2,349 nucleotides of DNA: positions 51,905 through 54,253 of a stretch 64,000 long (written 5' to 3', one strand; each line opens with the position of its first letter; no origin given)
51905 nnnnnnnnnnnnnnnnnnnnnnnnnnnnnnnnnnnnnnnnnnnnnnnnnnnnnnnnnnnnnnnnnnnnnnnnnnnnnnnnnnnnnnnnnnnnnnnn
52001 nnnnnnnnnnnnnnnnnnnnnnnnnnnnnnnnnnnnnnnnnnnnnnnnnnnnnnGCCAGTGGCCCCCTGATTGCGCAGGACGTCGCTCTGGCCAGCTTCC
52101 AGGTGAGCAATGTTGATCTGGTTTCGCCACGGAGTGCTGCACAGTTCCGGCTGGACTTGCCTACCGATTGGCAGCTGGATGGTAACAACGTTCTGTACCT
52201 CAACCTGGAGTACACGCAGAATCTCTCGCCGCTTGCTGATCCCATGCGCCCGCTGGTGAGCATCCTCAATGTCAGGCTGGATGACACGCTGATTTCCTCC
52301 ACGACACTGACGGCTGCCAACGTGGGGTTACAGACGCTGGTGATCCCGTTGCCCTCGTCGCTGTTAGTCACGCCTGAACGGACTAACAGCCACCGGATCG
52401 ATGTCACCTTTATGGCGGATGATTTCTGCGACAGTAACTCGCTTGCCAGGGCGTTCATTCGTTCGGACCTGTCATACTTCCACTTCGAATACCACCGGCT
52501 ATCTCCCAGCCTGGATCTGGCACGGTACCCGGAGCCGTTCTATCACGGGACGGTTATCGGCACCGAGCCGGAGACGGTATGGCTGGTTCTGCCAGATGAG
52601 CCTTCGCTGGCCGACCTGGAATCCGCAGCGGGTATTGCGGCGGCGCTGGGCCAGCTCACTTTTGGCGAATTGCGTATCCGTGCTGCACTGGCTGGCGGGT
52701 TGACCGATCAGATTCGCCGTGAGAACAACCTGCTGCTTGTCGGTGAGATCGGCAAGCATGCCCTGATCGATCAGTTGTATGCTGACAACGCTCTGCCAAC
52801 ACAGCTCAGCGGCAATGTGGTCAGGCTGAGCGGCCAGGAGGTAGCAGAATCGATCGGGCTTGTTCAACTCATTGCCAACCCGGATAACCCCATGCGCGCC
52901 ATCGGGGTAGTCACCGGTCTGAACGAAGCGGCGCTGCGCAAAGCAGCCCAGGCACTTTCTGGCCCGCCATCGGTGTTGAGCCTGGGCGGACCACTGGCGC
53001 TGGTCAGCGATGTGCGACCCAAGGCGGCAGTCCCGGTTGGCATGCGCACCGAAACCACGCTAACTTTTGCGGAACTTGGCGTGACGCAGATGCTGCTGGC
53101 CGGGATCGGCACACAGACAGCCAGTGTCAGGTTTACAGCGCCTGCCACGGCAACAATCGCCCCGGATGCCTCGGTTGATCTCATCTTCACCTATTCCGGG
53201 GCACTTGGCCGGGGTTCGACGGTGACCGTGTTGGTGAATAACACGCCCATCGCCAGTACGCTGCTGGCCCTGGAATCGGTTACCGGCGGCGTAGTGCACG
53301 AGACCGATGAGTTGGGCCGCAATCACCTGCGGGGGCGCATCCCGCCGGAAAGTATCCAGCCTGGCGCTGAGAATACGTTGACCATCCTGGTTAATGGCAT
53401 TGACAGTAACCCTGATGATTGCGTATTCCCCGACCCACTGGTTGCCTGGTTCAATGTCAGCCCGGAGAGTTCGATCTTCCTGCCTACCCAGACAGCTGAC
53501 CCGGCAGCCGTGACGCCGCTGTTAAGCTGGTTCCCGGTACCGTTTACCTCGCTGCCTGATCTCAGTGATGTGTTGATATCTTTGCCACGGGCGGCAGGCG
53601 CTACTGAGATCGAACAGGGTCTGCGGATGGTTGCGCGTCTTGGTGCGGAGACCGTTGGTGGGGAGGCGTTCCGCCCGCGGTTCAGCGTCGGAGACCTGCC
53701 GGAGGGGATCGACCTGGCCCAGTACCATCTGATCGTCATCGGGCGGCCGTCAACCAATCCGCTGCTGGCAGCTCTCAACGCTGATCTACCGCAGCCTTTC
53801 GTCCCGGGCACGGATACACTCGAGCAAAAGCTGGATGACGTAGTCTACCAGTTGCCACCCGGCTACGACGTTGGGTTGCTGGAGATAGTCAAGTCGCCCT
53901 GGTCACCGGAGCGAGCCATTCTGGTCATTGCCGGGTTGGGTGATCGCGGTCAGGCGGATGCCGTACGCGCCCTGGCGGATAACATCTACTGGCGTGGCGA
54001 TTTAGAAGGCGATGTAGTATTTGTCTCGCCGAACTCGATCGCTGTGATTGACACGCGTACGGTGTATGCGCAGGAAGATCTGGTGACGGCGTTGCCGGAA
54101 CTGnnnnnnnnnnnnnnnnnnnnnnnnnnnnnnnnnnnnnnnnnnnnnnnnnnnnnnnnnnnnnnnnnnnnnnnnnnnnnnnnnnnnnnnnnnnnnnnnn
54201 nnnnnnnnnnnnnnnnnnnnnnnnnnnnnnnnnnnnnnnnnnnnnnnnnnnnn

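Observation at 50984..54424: BcsB-like protein with SH3b and LysM domains and no BcsA partner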

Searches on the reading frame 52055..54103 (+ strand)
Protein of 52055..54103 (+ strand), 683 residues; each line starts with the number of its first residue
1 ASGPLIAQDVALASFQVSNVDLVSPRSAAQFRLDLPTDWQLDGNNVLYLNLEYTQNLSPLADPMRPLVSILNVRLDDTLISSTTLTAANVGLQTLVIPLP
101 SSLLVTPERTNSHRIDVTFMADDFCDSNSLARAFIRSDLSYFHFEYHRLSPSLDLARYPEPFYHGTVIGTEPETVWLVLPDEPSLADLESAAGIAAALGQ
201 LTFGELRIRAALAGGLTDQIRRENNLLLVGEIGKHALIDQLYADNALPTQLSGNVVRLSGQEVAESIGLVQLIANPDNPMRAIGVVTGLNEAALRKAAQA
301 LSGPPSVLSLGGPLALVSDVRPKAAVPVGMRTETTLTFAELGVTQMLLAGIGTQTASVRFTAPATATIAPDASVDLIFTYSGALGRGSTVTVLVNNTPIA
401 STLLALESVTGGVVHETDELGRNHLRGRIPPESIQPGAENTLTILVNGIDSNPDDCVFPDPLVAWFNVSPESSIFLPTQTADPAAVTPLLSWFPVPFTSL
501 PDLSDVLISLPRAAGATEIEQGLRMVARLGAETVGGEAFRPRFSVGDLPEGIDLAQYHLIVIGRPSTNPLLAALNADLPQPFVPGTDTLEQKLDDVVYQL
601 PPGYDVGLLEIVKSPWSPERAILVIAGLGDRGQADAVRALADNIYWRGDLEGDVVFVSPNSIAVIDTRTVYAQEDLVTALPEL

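Call 25: find_homologous_proteins(query=A2, max_evalue=0.001)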
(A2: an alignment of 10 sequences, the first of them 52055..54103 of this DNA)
Query A2 (10 sequences) (683 aa, profile of the alignment): 15 proteins with E <= 0.001 among 8000 candidates.
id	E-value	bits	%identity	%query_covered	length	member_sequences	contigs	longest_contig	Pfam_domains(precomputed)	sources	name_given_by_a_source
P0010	0.0e+0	1079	51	100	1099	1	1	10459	PF03170.20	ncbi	-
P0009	0.0e+0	1069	56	100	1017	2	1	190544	PF03170.20,PF08239.18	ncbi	ncbi:MAG: hypothetical protein Kow0077_07350 [Anaerolineae bacterium]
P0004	0.0e+0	1065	56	100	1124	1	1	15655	PF03170.20,PF01476.27,PF23473.2,PF08239.18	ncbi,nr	ncbi:MAG: cellulose biosynthesis cyclic di-GMP-binding regulatory protein BcsB [Anaerolineae bacteri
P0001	0.0e+0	1044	100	100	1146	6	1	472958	PF03170.20,PF01476.27,PF08239.18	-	-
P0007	0.0e+0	1027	56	99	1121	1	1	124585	PF03170.20,PF01476.27,PF23473.2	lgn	-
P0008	0.0e+0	1024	58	99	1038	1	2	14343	PF03170.20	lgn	-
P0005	0.0e+0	1015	57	100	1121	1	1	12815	PF03170.20,PF01476.27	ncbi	-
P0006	3.2e-298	1009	55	100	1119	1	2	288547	PF03170.20,PF01476.27,PF08239.18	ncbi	-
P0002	4.5e-298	1008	84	100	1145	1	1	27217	PF03170.20,PF01476.27,PF08239.18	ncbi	-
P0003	3.7e-296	1002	83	100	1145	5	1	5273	PF03170.20,PF01476.27,PF08239.18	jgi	-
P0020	8.9e-278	941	47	99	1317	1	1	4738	PF03170.20,PF08239.18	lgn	-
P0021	7.6e-272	921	42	100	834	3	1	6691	PF03170.20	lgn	-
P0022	9.5e-238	809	41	100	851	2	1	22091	PF03170.20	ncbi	ncbi:MAG: cellulose biosynthesis cyclic di-GMP-binding regulatory protein BcsB [Aggregatilineales ba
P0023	1.0e-227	776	39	99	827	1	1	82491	PF03170.20,PF05124.18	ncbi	-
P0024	2.2e-107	378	29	63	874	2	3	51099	PF03170.20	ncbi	-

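Call 26: search_solved_structures(query=A2, max_evalue=1, show_alignments=1)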
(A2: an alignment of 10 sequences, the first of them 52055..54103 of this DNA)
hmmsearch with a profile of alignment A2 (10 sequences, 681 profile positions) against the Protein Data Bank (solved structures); distinct sequences matched with E-value up to 1: 8.
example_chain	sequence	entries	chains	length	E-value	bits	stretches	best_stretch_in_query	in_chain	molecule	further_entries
9fmt_A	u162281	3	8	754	1.5e-21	79.2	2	268-531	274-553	Cyclic di-GMP-binding protein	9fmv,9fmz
6yg8_A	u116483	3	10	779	1.8e-21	79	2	268-531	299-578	Bacterial cellulose secretion regulator BcsB | Cyclic di-GMP-binding protein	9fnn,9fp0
7l2z_B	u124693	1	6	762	2.6e-21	78.4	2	268-531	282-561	Cyclic di-GMP-binding protein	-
9b8v_G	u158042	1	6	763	2.6e-21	78.4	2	268-531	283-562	Cellulose synthase operon protein B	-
7lby_B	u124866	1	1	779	2.9e-21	78.3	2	268-531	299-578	Cyclic di-GMP-binding protein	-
9b8i_C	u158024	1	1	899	4.9e-21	77.5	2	268-531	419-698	Cellulose synthase BcsB-BcsC fusion protein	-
9fsa_A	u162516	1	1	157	0.57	11.2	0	528-574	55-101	S-layer protein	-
2l1w_A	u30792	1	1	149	0.8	10.7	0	495-528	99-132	Calmodulin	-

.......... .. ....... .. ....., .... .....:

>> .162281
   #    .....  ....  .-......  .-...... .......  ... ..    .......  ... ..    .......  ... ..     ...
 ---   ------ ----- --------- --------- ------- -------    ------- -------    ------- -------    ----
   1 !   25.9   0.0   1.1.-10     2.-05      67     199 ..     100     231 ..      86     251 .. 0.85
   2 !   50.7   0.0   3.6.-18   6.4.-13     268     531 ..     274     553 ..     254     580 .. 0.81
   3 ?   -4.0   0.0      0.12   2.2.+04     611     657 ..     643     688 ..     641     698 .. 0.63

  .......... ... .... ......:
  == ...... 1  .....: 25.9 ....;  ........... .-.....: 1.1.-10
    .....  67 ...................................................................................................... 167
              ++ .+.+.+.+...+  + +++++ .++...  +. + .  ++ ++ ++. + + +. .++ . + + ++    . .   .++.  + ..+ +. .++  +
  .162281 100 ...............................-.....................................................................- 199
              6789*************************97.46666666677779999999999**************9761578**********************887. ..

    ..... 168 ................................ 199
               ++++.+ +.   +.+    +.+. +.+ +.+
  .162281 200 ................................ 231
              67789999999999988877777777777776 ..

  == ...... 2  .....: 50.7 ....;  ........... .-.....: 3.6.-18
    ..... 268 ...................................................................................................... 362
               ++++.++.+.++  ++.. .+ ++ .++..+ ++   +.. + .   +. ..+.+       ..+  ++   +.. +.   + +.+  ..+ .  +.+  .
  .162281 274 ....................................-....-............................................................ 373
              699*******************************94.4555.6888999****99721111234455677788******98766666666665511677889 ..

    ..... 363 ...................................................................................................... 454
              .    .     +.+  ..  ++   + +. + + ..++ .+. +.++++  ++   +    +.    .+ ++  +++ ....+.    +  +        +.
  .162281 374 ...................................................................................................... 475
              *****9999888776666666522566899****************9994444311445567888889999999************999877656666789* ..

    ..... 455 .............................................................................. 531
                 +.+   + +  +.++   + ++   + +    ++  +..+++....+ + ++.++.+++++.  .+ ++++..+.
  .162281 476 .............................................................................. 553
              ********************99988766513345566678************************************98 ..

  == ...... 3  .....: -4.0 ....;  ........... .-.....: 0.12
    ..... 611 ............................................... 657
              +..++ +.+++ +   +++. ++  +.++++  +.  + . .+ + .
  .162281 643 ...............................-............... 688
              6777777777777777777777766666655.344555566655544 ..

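Call 29: find_encoding_contigs(protein=P0024, flank=10000, max_places=2)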
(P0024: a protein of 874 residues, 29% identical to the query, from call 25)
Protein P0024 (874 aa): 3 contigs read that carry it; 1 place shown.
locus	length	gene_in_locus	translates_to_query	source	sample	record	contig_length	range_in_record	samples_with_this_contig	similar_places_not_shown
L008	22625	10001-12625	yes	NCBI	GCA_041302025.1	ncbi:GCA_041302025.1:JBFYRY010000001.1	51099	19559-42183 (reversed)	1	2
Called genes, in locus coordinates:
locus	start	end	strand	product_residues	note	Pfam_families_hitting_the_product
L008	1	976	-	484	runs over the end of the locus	PF12161:HsdM_N, PF02384:N6_Mtase, PF07669:Eco57I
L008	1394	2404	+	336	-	PF02899:Phage_int_SAM_1 (weak), PF00589:Phage_integrase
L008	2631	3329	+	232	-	PF02397:Bac_transf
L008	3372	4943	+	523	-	PF02706:Wzz (weak)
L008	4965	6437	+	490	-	PF04932:Wzy_C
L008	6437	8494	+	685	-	PF14907:NTP_transf_5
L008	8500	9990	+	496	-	PF01943:Polysacc_synt, PF13440:Polysacc_synt_3, PF03023:MurJ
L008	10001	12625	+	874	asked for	PF03170:CBM_BcsB_1st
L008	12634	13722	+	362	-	PF13439:Glyco_transf_4, PF13579:Glyco_trans_4_4 (weak), PF00534:Glycos_transf_1, PF13692:Glyco_trans_1_4, PF13524:Glyco_trans_1_2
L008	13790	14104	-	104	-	-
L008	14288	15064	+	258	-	PF00534:Glycos_transf_1, PF13692:Glyco_trans_1_4, PF13524:Glyco_trans_1_2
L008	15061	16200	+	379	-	PF09314:DUF1972, PF13439:Glyco_transf_4, PF13579:Glyco_trans_4_4 (weak), PF00534:Glycos_transf_1, PF13692:Glyco_trans_1_4, PF13524:Glyco_trans_1_2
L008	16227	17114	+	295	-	PF01522:Polysacc_deac_1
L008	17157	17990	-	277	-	-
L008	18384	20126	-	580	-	PF02837:Glyco_hydro_2_N, PF22666:Glyco_hydro_2_N2, PF00703:Glyco_hydro_2, PF02836:Glyco_hydro_2_C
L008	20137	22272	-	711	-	PF14508:GH97_N, PF10566:Glyco_hydro_97, PF14509:GH97_C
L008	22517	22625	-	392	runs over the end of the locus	PF00072:Response_reg, PF07228:SpoIIE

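Call 30: find_encoding_contigs(protein=P0023, flank=10000, max_places=2)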
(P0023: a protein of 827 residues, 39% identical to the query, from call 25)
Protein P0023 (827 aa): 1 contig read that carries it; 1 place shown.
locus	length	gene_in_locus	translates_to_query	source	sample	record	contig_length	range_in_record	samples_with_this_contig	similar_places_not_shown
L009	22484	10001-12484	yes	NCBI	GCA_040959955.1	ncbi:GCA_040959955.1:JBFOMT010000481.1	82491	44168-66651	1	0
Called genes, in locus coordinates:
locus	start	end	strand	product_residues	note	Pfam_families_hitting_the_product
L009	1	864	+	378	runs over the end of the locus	PF01347:TPR_Vitellogenin (faint), PF02985:HEAT (faint), PF03130:HEAT_PBS (faint), PF13513:HEAT_EZ (faint), PF13646:HEAT_2 (weak), PF00514:Arm (faint), PF13646:HEAT_2, PF13646:HEAT_2, +1 more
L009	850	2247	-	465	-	PF00709:Adenylsucc_synt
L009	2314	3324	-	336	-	-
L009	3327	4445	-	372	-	-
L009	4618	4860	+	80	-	-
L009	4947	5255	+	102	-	-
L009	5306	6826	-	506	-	PF01943:Polysacc_synt, PF13440:Polysacc_synt_3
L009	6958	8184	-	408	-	PF13506:Glyco_transf_21 (weak), PF13641:Glyco_tranf_2_3, PF00535:Glycos_transf_2, PF13632:Glyco_trans_2_3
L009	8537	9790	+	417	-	PF02706:Wzz, PF00990:GGDEF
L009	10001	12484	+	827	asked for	PF03170:CBM_BcsB_1st, PF05124:S_layer_C (faint)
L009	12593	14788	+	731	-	-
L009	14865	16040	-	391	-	PF01808:AICARFT_IMPCHas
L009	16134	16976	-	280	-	PF02645:DegV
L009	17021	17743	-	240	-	PF08020:DUF1706, PF12867:DinB_2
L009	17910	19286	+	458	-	PF01406:tRNA-synt_1e, PF09334:tRNA-synt_1g (faint), PF23493:CysS_C (faint)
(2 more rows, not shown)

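Call 44: search_protein_representatives(alignment_id=A3)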
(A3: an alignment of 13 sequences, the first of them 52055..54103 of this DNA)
Query: 13 sequences, 677 profile positions. Proteins with E-value up to 0.001 (for the whole library): 3027; up to 1e-10: 2137; up to 1e-30: 1079. The best 150 are listed.
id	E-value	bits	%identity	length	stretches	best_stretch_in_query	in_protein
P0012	1.2e-298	1008.2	-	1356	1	2-675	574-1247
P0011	8.1e-298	1005.5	-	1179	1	2-677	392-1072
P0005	3.1e-287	970.5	-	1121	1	2-676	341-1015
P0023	6.2e-284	959.6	-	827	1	2-677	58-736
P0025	1.8e-278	941.6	-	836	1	2-677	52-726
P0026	4.3e-266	900.6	-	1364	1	3-671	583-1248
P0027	7.8e-263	889.9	-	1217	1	2-677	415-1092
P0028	9.8e-261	882.9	-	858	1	2-677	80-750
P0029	6.0e-255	863.8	-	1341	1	2-670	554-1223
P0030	2.0e-248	842.2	-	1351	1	3-675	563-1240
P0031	2.4e-248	842.0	-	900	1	2-669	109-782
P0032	1.7e-245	832.5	-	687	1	105-676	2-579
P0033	5.6e-245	830.9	-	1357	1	2-670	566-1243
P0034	5.9e-245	830.8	-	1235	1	3-674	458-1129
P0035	3.0e-239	811.9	-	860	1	2-677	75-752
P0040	7.6e-227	770.9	-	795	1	2-663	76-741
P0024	2.2e-217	739.6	-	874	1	2-675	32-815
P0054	1.1e-192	658.1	-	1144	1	3-674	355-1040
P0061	9.6e-154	529.3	-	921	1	9-667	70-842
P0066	6.3e-148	510.1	-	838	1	8-665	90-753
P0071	6.6e-142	490.2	-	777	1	8-667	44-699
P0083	2.7e-135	468.4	-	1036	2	248-665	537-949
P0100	1.2e-131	456.4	-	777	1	8-667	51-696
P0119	3.1e-125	435.1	-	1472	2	205-666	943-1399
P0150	4.2e-112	391.7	-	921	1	7-664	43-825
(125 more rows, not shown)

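Call 46: find_related_loci(query=A3, collection=genome_contigs, flank=10000)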
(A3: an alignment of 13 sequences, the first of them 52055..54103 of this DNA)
Query A3 (683 aa) in genome_contigs; peptide patterns used: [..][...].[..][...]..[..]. (x = any residue, [..] = any of these).
73 stretches matched a pattern; 15 encode a relative of the query (tblastn E <= 1e-3); 15 distinct loci.
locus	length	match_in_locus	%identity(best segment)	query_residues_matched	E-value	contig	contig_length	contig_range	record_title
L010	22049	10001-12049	95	1-683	0e+0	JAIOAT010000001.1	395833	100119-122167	MAG: Chloroflexota bacterium isolate S1bins113 c_000000000001, whole genome shotgun sequence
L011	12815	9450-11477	57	2-683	0e+0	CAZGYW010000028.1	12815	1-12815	MAG TPA_asm: uncultured Anaerolineae bacterium isolate binchicken_co43_326 genome assembly, contig: NODE_8749_length_128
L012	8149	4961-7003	41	2-683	1e-160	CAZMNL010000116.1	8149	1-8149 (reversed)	MAG TPA_asm: uncultured Anaerolineaceae bacterium isolate SRP141376_co3_48 genome assembly, contig: NODE_23749_length_81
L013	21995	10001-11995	42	3-676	1e-159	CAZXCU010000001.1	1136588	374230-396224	MAG TPA_asm: uncultured Anaerolineae bacterium isolate SRP287051_co1_160 genome assembly, contig: NODE_3_length_1136588_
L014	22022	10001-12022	42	3-683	3e-159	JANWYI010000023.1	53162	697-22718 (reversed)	MAG: Anaerolineae bacterium isolate SKYG67 NODE_23_length_53162_cov_17.418819, whole genome shotgun sequence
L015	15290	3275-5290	41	3-683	2e-157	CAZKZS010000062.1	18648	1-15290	MAG TPA_asm: uncultured Anaerolineae bacterium isolate binchicken_co130_103 genome assembly, contig: NODE_2740_length_18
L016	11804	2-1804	45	76-683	3e-152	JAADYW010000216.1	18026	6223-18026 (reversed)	MAG: Chloroflexi bacterium isolate TC_152 k99_2616987, whole genome shotgun sequence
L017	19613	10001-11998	42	1-672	2e-153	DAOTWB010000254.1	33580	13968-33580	MAG TPA_asm: Anaerolineae bacterium isolate H112_101 k137_1566551, whole genome shotgun sequence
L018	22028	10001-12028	40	3-683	2e-147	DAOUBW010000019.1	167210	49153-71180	MAG TPA_asm: Anaerolineae bacterium isolate H71_754 k91_1771379, whole genome shotgun sequence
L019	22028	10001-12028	40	3-683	3e-147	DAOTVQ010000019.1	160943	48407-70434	MAG TPA_asm: Anaerolineae bacterium isolate H110_66 491228, whole genome shotgun sequence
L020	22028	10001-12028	39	3-683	9e-146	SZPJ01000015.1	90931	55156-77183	Chloroflexi bacterium CFX3 ZYPT4scaffold_123, whole genome shotgun sequence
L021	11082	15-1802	42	71-672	1e-137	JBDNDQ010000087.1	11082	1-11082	MAG: Aggregatilineales bacterium isolate RM_bin20_OCT21 C87, whole genome shotgun sequence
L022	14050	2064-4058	42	2-678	2e-159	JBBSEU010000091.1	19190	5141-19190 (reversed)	MAG: Aggregatilineales bacterium isolate LS1_sbin.58 LS1_sbin.58_K_8376_L_19190_cov_11.0000, whole genome shotgun sequen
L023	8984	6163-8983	40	3-669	5e-119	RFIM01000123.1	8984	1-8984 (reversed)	MAG: Chloroflexota bacterium isolate J076 k99_336802, whole genome shotgun sequence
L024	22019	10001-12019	43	3-683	4e-160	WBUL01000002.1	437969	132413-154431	MAG: Anaerolineae bacterium isolate SB15 contig_3, whole genome shotgun sequence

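Call 51: list_cluster_members(proteins=[P0025, P0031, P0040, P0061, P0066, P0071, P0083, P0100, P0119, P0150])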
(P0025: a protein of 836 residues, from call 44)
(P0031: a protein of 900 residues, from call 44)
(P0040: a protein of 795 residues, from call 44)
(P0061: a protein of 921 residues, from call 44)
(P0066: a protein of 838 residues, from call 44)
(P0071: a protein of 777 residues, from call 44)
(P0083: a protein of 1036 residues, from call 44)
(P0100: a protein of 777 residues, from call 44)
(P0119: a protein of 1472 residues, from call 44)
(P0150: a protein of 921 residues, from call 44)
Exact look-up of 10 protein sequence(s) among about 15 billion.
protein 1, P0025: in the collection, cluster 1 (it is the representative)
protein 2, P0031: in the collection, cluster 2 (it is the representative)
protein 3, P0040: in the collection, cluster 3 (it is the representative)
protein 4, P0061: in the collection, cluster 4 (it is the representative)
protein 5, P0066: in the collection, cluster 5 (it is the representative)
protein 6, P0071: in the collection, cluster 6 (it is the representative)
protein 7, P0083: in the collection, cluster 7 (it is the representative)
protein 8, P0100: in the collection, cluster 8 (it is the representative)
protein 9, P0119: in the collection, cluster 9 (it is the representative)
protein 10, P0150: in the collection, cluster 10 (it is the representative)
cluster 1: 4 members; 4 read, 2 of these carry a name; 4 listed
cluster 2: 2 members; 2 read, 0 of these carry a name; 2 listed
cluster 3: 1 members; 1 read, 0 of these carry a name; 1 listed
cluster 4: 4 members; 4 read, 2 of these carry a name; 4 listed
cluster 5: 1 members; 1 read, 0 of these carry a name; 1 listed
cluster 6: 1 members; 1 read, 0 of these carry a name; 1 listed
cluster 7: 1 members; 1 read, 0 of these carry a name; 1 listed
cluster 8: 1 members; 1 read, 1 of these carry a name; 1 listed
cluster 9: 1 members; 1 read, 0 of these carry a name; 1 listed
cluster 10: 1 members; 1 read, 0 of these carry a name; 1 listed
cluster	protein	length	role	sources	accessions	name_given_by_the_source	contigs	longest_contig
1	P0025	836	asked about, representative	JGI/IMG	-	hypothetical protein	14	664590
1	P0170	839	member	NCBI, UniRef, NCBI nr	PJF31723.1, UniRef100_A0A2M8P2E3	MAG: hypothetical protein CUN51_01930 [Candidatus Thermofonsia Clade 1 bacterium] | Cellulose synthase n=1 Tax=Candidatus Thermofonsia Clade 1 bacterium TaxID=2364210 ...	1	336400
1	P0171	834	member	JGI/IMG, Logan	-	-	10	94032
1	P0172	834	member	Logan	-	-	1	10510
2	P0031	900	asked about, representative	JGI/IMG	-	-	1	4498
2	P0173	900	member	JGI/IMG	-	-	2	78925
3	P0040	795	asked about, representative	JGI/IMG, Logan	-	-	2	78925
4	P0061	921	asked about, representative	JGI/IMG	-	hypothetical protein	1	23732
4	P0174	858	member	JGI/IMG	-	hypothetical protein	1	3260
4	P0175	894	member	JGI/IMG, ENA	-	-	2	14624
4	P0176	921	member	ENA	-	-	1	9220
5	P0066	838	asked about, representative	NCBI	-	-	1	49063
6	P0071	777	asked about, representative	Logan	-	-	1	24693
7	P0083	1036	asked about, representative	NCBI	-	-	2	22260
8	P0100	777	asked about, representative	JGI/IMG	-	hypothetical protein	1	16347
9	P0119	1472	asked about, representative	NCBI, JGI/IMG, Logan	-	-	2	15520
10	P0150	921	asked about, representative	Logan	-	-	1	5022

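Call 55: find_related_loci(query=A4, collection=metagenome_contigs, flank=10000)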
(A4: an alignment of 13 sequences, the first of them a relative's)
Query A4 (921 aa) in metagenome_contigs; peptide patterns used: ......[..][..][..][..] (x = any residue, [..] = any of these).
75 stretches matched a pattern; 38 encode a relative of the query (tblastn E <= 1e-3); 38 distinct loci.
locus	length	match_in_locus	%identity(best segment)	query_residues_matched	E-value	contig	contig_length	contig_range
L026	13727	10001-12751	92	1-921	0e+0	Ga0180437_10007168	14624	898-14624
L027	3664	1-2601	92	55-921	0e+0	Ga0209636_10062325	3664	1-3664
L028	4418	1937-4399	46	59-869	0e+0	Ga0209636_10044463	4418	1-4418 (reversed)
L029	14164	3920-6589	44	40-921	0e+0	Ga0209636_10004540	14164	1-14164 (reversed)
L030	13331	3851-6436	44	53-921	0e+0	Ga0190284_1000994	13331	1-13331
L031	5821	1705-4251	40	68-921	8e-173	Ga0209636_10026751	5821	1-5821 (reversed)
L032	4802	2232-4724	37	25-855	2e-160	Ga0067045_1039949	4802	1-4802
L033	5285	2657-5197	39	69-920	4e-157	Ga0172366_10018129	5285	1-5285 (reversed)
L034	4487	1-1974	40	71-921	9e-146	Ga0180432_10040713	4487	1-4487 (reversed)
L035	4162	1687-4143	32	11-825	2e-118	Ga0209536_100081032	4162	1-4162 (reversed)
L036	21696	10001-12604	40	69-916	0e+0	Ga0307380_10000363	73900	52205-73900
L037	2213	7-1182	46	82-921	7e-103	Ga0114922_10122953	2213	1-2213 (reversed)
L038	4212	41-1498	42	38-920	2e-96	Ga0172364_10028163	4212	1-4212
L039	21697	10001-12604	40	69-916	0e+0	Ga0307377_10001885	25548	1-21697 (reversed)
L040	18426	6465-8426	39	44-839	4e-75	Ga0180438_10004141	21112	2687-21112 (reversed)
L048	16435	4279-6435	33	71-921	3e-53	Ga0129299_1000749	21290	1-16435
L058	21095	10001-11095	29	177-827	3e-33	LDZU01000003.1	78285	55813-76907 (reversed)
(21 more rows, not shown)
